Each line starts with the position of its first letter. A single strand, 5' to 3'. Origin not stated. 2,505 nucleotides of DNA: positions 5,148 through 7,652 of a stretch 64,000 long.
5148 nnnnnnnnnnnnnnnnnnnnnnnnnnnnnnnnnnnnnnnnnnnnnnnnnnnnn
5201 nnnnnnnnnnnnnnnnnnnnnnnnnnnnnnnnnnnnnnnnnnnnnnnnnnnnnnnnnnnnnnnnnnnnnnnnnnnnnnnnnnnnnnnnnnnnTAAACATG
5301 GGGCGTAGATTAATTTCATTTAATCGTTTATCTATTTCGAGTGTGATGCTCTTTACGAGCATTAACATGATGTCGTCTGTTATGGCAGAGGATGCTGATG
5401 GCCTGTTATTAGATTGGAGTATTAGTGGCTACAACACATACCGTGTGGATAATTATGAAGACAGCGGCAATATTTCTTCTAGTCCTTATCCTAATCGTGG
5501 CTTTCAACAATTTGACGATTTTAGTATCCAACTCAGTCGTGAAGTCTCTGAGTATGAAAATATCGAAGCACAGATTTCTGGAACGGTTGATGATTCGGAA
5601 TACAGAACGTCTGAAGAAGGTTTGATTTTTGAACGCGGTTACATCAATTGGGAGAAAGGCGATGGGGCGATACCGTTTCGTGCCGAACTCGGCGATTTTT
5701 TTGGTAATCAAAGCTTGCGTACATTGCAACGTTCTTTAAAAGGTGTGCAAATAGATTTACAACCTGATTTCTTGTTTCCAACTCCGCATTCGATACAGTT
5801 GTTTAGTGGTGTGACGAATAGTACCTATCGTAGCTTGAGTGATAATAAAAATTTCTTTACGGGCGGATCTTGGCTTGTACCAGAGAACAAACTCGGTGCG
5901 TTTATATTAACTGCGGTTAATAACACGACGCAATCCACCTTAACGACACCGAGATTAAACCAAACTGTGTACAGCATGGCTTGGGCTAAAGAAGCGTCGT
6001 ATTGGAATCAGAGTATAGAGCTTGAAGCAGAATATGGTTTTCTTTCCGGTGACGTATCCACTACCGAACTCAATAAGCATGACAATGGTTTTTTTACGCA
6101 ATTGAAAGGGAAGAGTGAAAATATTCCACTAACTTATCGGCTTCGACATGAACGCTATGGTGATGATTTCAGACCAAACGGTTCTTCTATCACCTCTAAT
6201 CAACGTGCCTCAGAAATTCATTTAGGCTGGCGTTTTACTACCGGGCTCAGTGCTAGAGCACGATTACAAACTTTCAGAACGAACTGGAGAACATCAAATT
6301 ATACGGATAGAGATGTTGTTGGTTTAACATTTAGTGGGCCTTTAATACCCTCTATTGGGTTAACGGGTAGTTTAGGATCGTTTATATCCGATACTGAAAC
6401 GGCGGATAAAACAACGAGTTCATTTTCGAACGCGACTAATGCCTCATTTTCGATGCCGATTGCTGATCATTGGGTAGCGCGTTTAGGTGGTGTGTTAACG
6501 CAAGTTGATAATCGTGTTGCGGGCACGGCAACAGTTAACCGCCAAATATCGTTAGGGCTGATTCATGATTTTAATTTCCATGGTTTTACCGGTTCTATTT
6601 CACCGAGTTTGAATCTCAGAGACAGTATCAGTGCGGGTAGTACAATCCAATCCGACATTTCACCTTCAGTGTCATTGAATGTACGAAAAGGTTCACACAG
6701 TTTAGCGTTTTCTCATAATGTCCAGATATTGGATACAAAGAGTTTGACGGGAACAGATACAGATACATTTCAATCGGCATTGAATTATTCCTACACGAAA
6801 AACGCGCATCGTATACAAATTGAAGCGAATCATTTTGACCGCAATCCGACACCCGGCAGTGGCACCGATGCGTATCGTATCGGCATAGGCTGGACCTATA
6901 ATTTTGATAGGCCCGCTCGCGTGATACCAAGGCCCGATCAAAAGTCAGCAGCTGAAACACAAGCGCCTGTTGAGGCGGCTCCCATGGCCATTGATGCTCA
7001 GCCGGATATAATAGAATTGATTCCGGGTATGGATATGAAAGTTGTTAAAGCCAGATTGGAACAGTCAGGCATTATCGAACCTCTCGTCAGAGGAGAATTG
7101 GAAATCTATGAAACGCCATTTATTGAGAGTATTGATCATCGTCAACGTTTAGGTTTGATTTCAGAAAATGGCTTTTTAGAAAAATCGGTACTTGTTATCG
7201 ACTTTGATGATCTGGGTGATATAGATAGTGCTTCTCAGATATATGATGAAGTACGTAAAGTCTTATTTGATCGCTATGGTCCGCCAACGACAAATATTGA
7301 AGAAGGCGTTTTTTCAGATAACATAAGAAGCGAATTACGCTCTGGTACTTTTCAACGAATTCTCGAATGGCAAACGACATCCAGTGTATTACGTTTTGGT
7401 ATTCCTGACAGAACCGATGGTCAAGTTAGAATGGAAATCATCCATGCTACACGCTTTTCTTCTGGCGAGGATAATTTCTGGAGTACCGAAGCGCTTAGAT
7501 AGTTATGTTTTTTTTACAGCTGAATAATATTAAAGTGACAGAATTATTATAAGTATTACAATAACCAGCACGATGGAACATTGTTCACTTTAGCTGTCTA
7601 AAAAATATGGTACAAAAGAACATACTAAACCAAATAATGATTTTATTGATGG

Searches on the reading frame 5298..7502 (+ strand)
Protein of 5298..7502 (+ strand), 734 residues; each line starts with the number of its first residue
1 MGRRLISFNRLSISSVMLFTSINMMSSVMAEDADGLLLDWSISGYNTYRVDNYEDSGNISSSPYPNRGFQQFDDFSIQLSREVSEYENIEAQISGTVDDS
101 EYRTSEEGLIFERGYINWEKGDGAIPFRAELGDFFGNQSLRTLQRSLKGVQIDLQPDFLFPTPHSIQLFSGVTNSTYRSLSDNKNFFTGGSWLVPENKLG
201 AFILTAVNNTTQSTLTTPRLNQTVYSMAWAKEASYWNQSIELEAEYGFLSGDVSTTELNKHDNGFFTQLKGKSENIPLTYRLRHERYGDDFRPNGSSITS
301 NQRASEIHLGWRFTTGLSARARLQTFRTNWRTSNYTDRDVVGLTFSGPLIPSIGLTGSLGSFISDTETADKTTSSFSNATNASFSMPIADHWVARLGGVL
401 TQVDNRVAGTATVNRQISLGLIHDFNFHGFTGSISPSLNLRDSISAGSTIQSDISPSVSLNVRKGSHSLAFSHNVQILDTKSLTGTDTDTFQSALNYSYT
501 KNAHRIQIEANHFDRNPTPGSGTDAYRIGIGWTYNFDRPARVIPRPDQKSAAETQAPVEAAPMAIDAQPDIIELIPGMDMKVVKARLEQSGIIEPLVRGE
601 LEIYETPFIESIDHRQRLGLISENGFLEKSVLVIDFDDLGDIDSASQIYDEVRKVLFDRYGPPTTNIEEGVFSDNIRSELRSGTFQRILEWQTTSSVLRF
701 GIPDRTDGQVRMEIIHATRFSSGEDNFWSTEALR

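Call 5: search_protein_families(library=pfam, proteins=[window:5298-7499:+], max_evalue=0.1)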
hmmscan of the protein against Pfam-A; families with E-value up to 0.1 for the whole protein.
window:5298-7499:+ (734 aa): 1 family
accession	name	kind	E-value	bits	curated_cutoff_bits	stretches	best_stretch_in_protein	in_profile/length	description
PF19765.4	DUF6252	-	0.083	13.6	27.2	0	183-263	10-93/124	Family of unknown function (DUF6252)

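Call 9: search_protein_families(library=ncbifam, proteins=[window:5298-7499:+], max_evalue=0.1)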
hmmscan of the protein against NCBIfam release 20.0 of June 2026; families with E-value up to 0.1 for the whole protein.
window:5298-7499:+ (734 aa): 0 families

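Call 18: find_encoding_contigs(protein=window:5298-7502:+, flank=10000, max_places=5)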
Protein window:5298-7502:+ (734 aa): 5 contigs read that carry it; 4 places shown.
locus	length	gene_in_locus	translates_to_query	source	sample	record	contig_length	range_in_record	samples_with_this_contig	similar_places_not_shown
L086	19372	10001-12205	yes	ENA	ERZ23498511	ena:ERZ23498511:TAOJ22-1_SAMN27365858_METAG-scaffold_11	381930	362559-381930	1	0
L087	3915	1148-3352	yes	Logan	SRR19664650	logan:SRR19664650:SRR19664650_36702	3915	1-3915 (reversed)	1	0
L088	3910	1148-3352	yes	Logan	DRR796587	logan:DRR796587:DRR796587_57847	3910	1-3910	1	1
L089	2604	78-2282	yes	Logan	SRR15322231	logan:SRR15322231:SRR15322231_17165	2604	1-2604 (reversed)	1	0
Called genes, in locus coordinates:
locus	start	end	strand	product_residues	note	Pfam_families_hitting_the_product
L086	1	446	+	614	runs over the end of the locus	PF03160:Calx-beta (faint)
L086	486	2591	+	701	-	PF17803:Cadherin_4, PF17892:Cadherin_5, PF17963:Big_9, PF17803:Cadherin_4, PF17963:Big_9, PF25024:EGF_TEN, PF23106:EGF_Teneurin, PF02010:REJ, +1 more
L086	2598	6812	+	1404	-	PF00008:EGF (weak), PF03160:Calx-beta, PF05345:He_PIG (weak)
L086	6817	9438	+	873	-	-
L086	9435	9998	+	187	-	-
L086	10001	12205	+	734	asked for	-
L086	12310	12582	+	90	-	-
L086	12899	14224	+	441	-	PF05697:Trigger_N, PF00254:FKBP_C, PF05698:Trigger_C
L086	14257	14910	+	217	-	PF00574:CLP_protease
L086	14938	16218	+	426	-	PF06689:zf-C4_ClpX, PF01078:Mg_chelatase (faint), PF05496:RuvB_N (weak), PF00004:AAA, PF07724:AAA_2, PF07728:AAA_5 (weak), PF13401:AAA_22 (faint), PF10431:ClpB_D2-small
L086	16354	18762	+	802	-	PF02190:LON_substr_bdg, PF08298:AAA_PrkA (faint), PF00004:AAA, PF07728:AAA_5, PF22667:Lon_lid, PF05362:Lon_C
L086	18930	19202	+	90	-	PF00216:Bac_DNA_binding, PF18291:HU-HIG (weak)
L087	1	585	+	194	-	?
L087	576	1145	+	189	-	-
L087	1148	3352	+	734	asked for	-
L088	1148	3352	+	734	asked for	-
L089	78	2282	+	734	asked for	-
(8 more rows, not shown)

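Call 20: search_protein_families(library=pfam, proteins=[L086:2598-6809:+, L086:486-2588:+, L086:6817-9435:+, L086:9435-9995:+, L086:12310-12579:+, L086:3-443:+], max_evalue=0.01)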
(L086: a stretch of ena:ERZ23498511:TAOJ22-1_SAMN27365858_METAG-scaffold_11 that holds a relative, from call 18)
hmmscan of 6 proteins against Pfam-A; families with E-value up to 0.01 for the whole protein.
L086:2598-6809:+ (1404 aa): 6 families
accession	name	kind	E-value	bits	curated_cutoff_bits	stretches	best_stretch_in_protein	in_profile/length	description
PF03160.20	Calx-beta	-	3e-10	40.6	27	1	697-811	6-118/119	Calx-beta domain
PF00008.33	EGF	-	2.6e-08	34.4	21.5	2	507-537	1-32/32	EGF-like domain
PF05345.18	He_PIG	-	3.3e-07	31.1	24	1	990-1083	2-95/96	Putative Ig domain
PF12661.13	hEGF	-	0.00037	21.3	29.3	1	512-533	1-22/22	Human growth factor-like EGF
PF23106.1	EGF_Teneurin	-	0.0036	17.8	24.3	1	607-635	3-29/30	Teneurin-like EGF domain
PF17963.7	Big_9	-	0.0092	17.3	23.6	1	987-1082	1-89/89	Bacterial Ig domain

L086:486-2588:+ (701 aa): 8 families
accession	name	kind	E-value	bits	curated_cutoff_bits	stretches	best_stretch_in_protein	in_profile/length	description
PF17963.7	Big_9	-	8.2e-32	110.4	23.6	2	181-279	1-89/89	Bacterial Ig domain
PF17892.7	Cadherin_5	-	2.4e-22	79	26.5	3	180-281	1-98/98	Cadherin-like domain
PF17803.7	Cadherin_4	-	4.7e-20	72.3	25.1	2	179-241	9-71/71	Bacterial cadherin-like domain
PF23106.1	EGF_Teneurin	-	3.4e-16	59.4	24.3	2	449-477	1-29/30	Teneurin-like EGF domain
PF25024.1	EGF_TEN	-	2e-15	57.5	65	1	418-481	64-225/234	Teneurin EGF domain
PF02010.21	REJ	-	1.2e-10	41.1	25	1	552-687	312-448/452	REJ domain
PF18720.7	EGF_Tenascin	-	5.2e-05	23.6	25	0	449-476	2-29/29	Tenascin EGF domain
PF07974.19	EGF_2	-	0.0002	22.1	22.1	1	449-475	1-32/32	EGF-like domain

L086:6817-9435:+ (873 aa): 1 family
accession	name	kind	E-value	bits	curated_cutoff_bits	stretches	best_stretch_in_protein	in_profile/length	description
PF16184.11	Cadherin_3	-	0.0012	19.3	25.5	0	155-236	26-104/106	Cadherin-like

L086:9435-9995:+ (187 aa): 0 families

L086:12310-12579:+ (90 aa): 0 families

L086:3-443:+ (147 aa): 0 families

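Call 41: search_solved_structures(query=window:5298-7499:+, max_evalue=1)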
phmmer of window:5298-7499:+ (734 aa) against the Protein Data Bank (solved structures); distinct sequences matched with E-value up to 1: 0.

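Call 49: find_homologous_proteins(query=window:5298-7499:+, max_evalue=0.001)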
Query window:5298-7499:+ (734 aa): 24 proteins with E <= 0.001 among 8000 candidates.
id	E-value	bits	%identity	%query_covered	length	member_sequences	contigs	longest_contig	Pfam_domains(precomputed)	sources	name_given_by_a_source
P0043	0.0e+0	1655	100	100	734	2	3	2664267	-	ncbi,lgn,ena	-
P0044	0.0e+0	1373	85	97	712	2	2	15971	-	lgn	-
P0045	0.0e+0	1324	80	99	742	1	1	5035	-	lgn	-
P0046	0.0e+0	1195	73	96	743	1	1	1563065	-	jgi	jgi:hypothetical protein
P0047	0.0e+0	1160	70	98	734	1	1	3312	-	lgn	-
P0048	0.0e+0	1129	68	100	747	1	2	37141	-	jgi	-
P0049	0.0e+0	1097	67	96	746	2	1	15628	-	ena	-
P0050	0.0e+0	1037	65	96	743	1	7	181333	-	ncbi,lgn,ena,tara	tara:strand:+ start:6501 stop:8732 length:2232 start_codon:yes stop_codon:yes gene_type:complete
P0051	0.0e+0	1026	61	100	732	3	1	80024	-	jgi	jgi:hypothetical protein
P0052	3.9e-297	1006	59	100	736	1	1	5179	-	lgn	-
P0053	8.5e-293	991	59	99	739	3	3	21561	-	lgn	-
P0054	2.7e-189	649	44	95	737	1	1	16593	-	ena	-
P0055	5.7e-135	470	37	97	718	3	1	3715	-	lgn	-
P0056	8.9e-132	459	35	96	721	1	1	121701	-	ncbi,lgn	ncbi:MAG: hypothetical protein ACWA5Q_09145 [bacterium]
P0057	1.5e-129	452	36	95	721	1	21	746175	PF13609.13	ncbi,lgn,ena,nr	ncbi:MAG: hypothetical protein KDG50_00430 [Chromatiales bacterium]|nr:hypothetical protein [Chromat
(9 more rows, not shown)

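Call 50: find_encoding_contigs(protein=P0057, flank=10000, max_places=1)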
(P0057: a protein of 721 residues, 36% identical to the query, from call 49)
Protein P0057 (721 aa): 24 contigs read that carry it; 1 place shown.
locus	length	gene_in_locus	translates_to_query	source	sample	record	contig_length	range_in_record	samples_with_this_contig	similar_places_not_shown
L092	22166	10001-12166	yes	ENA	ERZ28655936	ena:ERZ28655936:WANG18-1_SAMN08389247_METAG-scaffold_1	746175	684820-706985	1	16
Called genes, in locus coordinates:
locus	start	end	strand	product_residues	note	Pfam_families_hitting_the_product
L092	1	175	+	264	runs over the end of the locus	PF22825:HpiC1-like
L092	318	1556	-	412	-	PF07394:DUF1501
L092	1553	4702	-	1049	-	PF11974:bMG3 (faint), PF17802:SpaA (faint), PF08811:DUF1800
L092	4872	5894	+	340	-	PF06144:DNA_pol3_delta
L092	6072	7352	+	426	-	PF00171:Aldedh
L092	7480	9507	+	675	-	-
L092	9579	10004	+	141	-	-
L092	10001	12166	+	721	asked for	PF13609:Porin_4 (faint)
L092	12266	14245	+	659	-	-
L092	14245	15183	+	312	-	PF04371:PAD_porph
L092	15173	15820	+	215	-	PF01467:CTP_transf_like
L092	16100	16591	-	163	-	-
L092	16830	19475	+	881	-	PF17900:Peptidase_M1_N, PF01433:Peptidase_M1, PF11940:DUF3458, PF17432:DUF3458_C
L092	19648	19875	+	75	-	-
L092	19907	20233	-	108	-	PF04287:DUF446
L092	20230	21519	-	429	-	PF13379:NMT1_2 (weak), PF16868:NMT1_3, PF09084:NMT1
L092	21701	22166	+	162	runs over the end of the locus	PF00210:Ferritin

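Call 51: find_encoding_contigs(protein=P0050, flank=10000, max_places=1)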
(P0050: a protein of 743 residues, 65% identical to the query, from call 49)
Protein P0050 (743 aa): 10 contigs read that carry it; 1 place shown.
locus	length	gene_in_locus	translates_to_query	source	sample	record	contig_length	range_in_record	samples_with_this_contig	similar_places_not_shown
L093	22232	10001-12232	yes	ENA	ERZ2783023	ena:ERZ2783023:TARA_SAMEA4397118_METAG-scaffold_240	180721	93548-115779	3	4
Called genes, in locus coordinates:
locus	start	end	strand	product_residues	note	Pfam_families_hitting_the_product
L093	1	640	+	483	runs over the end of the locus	PF01406:tRNA-synt_1e, PF00133:tRNA-synt_1 (weak), PF01921:tRNA-synt_1f (weak), PF09334:tRNA-synt_1g (weak), PF09190:DALR_2, PF23493:CysS_C (faint)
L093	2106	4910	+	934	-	PF00028:Cadherin (faint), PF05345:He_PIG, PF17803:Cadherin_4 (faint), PF18957:RibLong (faint), PF05345:He_PIG, PF05345:He_PIG, PF17963:Big_9 (weak), PF00008:EGF (weak), +3 more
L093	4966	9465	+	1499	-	PF03160:Calx-beta (weak), PF00008:EGF (weak), PF17803:Cadherin_4, PF17892:Cadherin_5, PF17963:Big_9, PF17803:Cadherin_4, PF17892:Cadherin_5, PF17963:Big_9, +4 more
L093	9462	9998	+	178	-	-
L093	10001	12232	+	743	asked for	-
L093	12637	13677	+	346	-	PF00072:Response_reg, PF00211:Guanylate_cyc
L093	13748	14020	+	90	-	-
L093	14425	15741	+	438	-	PF05697:Trigger_N, PF00254:FKBP_C, PF05698:Trigger_C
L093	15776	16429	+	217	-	PF00574:CLP_protease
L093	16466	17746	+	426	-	PF06689:zf-C4_ClpX, PF00493:MCM (faint), PF01078:Mg_chelatase (faint), PF05496:RuvB_N (weak), PF00004:AAA, PF07724:AAA_2, PF07728:AAA_5 (weak), PF10431:ClpB_D2-small, +1 more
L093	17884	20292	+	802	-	PF02190:LON_substr_bdg, PF08298:AAA_PrkA (faint), PF00004:AAA, PF07728:AAA_5, PF22667:Lon_lid, PF05362:Lon_C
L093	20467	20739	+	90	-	PF00216:Bac_DNA_binding, PF18291:HU-HIG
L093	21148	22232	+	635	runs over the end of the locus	PF13623:SurA_N_2, PF13624:SurA_N_3, PF13145:Rotamase_2, PF13616:Rotamase_3, PF00639:Rotamase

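Call 65: predict_structure(alignment_id=A2)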
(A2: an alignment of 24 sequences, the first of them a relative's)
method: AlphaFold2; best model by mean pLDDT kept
length: 734 residues; sequences in the alignment: 24
mean_pLDDT: 80.5   pTM: 0.69
mean pLDDT of the five models: 80.5, 79.9, 79.7, 77.2, 75.9
residues with pLDDT >= 90: 230; 70-90: 378; 50-70: 65; < 50: 61
segments of 3 or more residues with pLDDT < 50: 1-34, 544-566, 722-725
pLDDT, mean of each block of 10 residues (from residue 1): 36 46 35 59 85 89 79 85 87 82 72 85 88 72 74 83 85 72 77 81 89 81 91 88 92 88 92 85 92 79 91 85 91 91 89 87 93 91 89 90 90 91 87 90 88 92 87 92 87 90 88 92 92 84 45 29 45 87 87 80 82 81 87 80 78 80 68 78 76 79 79 84 60 71
secondary structure, 60 per line:
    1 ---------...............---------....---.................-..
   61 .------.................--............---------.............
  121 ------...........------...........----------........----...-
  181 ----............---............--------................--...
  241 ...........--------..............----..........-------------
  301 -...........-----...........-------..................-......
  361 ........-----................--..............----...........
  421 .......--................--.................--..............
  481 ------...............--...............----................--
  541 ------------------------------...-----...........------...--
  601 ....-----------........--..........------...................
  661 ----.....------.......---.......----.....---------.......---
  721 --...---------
elements in order (helices of 4 or more, strands of 3 or more residues): H10-24 H34-37 E41-57 E68-84 E87-98 E108-120 E127-137 E144-154 E165-172 E185-196 E200-211 E220-235 E238-251 E260-273 E278-287 E302-312 E318-328 E336-350 E355-368 E374-389 E392-405 E410-427 E430-445 E448-464 E467-480 E487-501 E504-518 E523-538 H580-589 E596-598 E601-604 E616-623 E626-635 H642-660 E665-669 H676-682 E686-692 E697-701 E711-717

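Call 69: fold_search(model_id=the predicted structure, library=pdb)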
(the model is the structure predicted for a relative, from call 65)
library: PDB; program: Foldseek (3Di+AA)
matches with E <= 10: 887; with E <= 0.001: 273
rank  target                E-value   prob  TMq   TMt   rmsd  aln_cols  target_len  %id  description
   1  3ohn_A                5.5e-09  1.00  0.29  0.41  15.7       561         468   11  Crystal structure of the FimD translocation domain (released 2011-06-01)
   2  2vqi_A                4.3e-08  1.00  0.25  0.34  17.1       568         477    9  Structure of the P pilus usher (PapC) translocation pore (released 2008-05-27)
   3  9fw9_D                4.3e-08  1.00  0.26  0.27  20.4       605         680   11  Cryo-EM structure of the type 1 pilus assembly platform as part of the FimA-bound chaperone-usher pilus complex (FimDH (released 2025-06-04)
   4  8bys_A                1.4e-07  1.00  0.17  0.31  16.6       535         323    8  Outer membrane attachment porin OmpM1 from Veillonella parvula, native (released 2023-11-08)
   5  3rfz_B                2.1e-07  1.00  0.29  0.27  20.4       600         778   11  Crystal structure of the FimD usher bound to its cognate FimC:FimH substrate (released 2011-06-01)
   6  2vqi_B                2.5e-07  1.00  0.27  0.37  14.6       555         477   11  Structure of the P pilus usher (PapC) translocation pore (released 2008-05-27)
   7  8bys_B                3.2e-07  1.00  0.17  0.31  15.3       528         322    9  Outer membrane attachment porin OmpM1 from Veillonella parvula, native (released 2023-11-08)
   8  9fy9_D                3.7e-07  1.00  0.26  0.27  21.2       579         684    9  Cryo-EM structure of the type 1 chaperone-usher pilus FimD-tip complex (FimDHGFC) - Conformer 1 (released 2025-06-04)
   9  5ldv                  3.7e-07  1.00  0.21  0.32  14.3       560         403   10  Crystal Structures of MOMP from Campylobacter jejuni (released 2016-10-26)
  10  9bog_D                7.6e-07  1.00  0.27  0.25  20.0       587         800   11  Structural basis for adhesin secretion by the outer-membrane usher in type 1 pili (released 2024-10-09)
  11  8bym_A                7.9e-07  1.00  0.18  0.32  15.3       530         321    9  Outer membrane attachment porin OmpM1 from Veillonella parvula (released 2023-11-08)
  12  8byt_A                8.3e-07  1.00  0.17  0.32  16.2       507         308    9  Outer membrane attachment porin OmpM1 from Veillonella parvula, C3 symmetry (released 2023-11-08)
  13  5ldt_A                9.1e-07  1.00  0.21  0.34  15.4       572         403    9  Crystal Structures of MOMP from Campylobacter jejuni (released 2016-10-26)
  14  6cd2_C                9.1e-07  1.00  0.27  0.28  14.5       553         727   12  Crystal structure of the PapC usher bound to the chaperone-adhesin PapD-PapG (released 2018-10-03)
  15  5mdo_A                1.0e-06  1.00  0.18  0.32  15.3       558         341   10  Crystal structure of in vitro folded Chitoporin VhChip from Vibrio harveyi (crystal form I) (released 2017-12-20)
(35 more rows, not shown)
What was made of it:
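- Closest known: Large outer-membrane barrels: MtrB. Same: Foldseek hits ushers at E 5e-9, and the best TM-score is 0.42 to MtrB (calls 65, 69).
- Barrel model: calls 65, 69.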

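Call 71: find_encoding_contigs(protein=P0084, flank=10000, max_places=2)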
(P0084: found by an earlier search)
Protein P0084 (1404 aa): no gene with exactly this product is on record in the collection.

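Call 72: find_encoding_contigs(protein=P0083, flank=10000, max_places=2)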
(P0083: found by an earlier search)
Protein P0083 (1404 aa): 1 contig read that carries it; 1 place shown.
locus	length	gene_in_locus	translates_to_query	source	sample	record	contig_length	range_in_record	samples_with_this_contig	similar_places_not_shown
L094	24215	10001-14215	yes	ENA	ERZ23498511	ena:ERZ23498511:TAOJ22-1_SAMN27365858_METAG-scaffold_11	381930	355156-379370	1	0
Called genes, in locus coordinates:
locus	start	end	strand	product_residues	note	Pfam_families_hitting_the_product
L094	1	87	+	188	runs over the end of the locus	PF01510:Amidase_2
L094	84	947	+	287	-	PF03186:CobD_Cbib, PF17113:AmpE (faint)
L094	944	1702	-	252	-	PF00149:Metallophos, PF12850:Metallophos_2 (weak)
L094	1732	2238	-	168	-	PF00160:Pro_isomerase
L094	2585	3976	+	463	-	PF01406:tRNA-synt_1e, PF00133:tRNA-synt_1 (weak), PF01921:tRNA-synt_1f (weak), PF09334:tRNA-synt_1g (weak), PF09190:DALR_2, PF23493:CysS_C (weak)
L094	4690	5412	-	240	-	-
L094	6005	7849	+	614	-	PF03160:Calx-beta (faint)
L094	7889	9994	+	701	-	PF17803:Cadherin_4, PF17892:Cadherin_5, PF17963:Big_9, PF17803:Cadherin_4, PF17963:Big_9, PF25024:EGF_TEN, PF23106:EGF_Teneurin, PF02010:REJ, +1 more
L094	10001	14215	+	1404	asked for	PF00008:EGF (weak), PF03160:Calx-beta, PF05345:He_PIG (weak)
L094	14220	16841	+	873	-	-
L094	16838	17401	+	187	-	-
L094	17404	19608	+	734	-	-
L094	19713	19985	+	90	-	-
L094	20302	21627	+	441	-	PF05697:Trigger_N, PF00254:FKBP_C, PF05698:Trigger_C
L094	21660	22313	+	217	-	PF00574:CLP_protease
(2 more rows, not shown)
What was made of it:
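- Several mosaic genes sit in one operon with an outer-membrane barrel (calls 18, 72).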

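Call 85: search_protein_families(library=pfam, proteins=[L086:8800-9435:+], max_evalue=10)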
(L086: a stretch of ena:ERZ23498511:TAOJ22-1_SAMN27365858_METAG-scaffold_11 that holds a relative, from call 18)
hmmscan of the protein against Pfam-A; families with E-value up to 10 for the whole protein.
L086:8800-9435:+ (212 aa): 0 families
